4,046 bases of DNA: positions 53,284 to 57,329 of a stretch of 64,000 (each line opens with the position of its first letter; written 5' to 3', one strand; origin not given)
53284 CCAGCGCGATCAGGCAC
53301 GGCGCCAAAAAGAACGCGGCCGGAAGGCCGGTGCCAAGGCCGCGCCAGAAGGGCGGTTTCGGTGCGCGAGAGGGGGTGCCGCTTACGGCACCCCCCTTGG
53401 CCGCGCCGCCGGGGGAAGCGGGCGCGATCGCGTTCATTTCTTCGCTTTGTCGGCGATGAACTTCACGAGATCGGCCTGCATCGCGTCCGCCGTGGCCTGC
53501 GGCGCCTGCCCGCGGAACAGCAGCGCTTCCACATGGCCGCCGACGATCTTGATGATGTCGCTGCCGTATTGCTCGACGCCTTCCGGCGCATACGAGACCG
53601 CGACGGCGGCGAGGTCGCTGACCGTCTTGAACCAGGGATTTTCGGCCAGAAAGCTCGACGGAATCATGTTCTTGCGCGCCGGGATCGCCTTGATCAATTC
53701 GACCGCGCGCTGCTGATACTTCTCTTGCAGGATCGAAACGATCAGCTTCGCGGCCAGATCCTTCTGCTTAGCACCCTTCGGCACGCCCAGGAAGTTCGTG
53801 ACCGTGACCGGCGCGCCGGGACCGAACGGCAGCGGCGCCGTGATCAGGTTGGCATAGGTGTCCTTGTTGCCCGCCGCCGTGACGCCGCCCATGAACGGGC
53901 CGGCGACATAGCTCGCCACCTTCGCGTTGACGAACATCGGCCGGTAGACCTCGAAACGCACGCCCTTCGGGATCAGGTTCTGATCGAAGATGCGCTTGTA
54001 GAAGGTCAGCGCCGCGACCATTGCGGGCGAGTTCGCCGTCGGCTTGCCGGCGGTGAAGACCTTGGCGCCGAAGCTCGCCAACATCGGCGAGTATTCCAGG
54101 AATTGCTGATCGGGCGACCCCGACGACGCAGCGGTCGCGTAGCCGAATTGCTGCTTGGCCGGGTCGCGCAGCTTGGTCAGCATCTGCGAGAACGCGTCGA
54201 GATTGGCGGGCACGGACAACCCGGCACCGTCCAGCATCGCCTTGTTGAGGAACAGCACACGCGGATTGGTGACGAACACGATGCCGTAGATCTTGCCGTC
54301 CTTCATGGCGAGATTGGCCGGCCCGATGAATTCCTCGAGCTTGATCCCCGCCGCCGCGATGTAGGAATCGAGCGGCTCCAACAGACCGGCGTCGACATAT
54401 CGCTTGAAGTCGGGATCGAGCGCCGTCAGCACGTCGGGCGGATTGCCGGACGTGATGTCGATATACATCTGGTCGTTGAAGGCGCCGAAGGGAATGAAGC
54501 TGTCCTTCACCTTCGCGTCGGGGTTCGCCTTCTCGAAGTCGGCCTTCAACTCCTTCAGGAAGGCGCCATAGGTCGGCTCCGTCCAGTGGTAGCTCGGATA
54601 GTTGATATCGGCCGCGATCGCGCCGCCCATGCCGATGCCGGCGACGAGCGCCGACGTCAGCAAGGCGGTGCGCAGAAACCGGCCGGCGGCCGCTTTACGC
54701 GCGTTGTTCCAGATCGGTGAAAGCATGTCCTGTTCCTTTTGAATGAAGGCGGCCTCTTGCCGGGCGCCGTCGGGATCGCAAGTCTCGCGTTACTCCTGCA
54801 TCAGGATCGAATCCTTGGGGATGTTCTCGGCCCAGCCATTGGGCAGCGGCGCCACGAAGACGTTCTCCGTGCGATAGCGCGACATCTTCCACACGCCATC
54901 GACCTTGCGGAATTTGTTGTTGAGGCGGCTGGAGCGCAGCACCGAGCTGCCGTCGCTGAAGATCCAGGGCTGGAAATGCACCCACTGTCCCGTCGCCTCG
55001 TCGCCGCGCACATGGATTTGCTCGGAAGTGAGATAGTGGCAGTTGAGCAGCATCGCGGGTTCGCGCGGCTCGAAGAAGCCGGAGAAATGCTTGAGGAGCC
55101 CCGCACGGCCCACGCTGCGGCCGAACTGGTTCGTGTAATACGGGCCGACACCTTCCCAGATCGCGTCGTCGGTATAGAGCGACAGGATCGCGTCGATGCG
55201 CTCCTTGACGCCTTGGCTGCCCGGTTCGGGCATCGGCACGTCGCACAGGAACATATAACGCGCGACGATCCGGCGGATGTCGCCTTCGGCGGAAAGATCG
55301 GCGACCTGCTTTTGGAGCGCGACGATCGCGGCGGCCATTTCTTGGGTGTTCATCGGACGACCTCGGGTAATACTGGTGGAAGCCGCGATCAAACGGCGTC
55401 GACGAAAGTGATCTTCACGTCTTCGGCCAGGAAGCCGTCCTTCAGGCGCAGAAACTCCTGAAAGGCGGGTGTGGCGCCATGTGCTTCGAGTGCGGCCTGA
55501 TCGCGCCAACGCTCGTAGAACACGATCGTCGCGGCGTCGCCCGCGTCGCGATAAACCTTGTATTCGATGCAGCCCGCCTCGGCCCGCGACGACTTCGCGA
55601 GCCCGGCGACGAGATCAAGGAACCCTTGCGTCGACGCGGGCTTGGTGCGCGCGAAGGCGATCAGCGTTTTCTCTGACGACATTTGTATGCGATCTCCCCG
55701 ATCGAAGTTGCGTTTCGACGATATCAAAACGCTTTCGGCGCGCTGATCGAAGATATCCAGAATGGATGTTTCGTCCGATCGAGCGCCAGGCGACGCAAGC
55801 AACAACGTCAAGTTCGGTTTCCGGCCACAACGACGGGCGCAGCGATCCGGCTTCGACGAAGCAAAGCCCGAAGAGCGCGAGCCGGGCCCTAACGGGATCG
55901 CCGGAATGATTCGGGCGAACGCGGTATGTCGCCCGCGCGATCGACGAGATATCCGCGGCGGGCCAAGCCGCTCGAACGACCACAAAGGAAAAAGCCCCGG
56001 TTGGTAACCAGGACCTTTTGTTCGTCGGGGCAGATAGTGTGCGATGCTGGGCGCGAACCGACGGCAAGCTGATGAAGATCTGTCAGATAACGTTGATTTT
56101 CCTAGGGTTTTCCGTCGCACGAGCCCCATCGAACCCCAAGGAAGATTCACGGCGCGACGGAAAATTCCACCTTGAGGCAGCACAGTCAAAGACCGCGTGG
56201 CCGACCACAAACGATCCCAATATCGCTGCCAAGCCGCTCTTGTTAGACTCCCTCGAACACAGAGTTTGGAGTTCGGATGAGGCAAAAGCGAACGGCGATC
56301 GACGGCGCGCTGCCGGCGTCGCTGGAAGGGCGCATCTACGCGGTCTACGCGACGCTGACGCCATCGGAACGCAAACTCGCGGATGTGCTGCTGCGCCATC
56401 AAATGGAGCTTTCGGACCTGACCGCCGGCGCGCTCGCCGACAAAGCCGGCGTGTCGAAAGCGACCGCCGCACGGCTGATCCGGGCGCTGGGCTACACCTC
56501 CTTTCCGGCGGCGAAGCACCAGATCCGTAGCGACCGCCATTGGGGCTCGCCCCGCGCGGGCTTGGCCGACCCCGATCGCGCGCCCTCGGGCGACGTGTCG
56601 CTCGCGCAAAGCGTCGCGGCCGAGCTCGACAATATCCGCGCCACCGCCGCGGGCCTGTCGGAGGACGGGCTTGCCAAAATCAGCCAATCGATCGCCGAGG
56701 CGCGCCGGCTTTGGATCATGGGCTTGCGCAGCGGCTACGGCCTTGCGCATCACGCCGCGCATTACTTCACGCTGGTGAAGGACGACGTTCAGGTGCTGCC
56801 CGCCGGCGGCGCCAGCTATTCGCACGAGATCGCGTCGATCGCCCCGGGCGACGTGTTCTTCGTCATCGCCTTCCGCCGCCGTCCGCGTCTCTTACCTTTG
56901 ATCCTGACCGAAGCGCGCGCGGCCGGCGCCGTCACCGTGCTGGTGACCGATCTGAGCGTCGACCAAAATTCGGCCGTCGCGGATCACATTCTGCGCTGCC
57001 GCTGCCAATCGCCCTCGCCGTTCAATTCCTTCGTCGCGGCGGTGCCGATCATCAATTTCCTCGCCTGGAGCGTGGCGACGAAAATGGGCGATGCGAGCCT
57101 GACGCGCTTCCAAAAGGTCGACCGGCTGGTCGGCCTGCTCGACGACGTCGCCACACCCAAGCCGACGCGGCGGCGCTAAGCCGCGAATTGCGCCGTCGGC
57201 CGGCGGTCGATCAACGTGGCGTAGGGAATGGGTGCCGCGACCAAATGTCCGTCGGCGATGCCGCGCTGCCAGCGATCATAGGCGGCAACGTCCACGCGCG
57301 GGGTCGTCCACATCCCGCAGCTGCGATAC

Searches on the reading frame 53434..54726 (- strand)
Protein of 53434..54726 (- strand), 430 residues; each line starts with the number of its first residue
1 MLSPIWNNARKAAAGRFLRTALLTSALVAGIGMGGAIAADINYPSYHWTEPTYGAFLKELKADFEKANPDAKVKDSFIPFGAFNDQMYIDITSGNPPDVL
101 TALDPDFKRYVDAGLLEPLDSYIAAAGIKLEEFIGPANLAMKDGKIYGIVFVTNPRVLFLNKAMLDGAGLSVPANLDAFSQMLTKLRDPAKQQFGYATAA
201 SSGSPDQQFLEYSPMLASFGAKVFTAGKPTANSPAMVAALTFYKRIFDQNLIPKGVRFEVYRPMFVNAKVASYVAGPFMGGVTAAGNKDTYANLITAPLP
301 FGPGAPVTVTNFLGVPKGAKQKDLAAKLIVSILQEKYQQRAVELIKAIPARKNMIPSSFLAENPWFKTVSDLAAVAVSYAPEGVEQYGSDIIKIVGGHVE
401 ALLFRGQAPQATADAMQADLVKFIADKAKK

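Call 24: search_protein_families(library=pfam, proteins=[window:53434-54726:-], max_evalue=0.0001)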
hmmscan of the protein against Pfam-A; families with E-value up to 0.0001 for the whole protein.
window:53434-54726:- (430 aa): 2 families
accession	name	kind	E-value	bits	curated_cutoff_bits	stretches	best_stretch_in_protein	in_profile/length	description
PF01547.30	SBP_bac_1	-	3.1e-34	119.8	26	1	52-338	5-306/307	Bacterial extracellular solute-binding protein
PF13416.11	SBP_bac_8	-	2.6e-27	96.7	27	1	60-367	2-278/279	Bacterial extracellular solute-binding protein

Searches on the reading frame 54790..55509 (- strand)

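Call 24: search_protein_families(library=pfam, proteins=[window:54790-55509:-], max_evalue=0.0001)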
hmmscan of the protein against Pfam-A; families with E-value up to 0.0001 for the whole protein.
window:54790-55509:- (239 aa): 1 family
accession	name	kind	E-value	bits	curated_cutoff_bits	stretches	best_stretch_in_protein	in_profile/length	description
PF13577.12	SnoaL_4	-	4.6e-15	56.2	24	1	71-213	2-126/126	SnoaL-like domain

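Call 52: search_protein_families(library=ncbifam, proteins=[window:54790-55509:-], max_evalue=0.00001)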
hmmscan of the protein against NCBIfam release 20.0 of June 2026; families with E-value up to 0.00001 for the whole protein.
window:54790-55509:- (239 aa): 0 families

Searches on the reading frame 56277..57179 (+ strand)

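Call 24: search_protein_families(library=pfam, proteins=[window:56277-57179:+], max_evalue=0.0001)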
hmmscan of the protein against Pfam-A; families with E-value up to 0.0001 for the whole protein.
window:56277-57179:+ (300 aa): 2 families
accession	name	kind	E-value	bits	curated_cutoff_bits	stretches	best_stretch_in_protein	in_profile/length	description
PF01418.23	HTH_6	-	7.3e-12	45.5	28.3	1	18-83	5-70/77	Helix-turn-helix domain, rpiR family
PF01380.27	SIS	-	1.3e-09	38.3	25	1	139-262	2-128/131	SIS domain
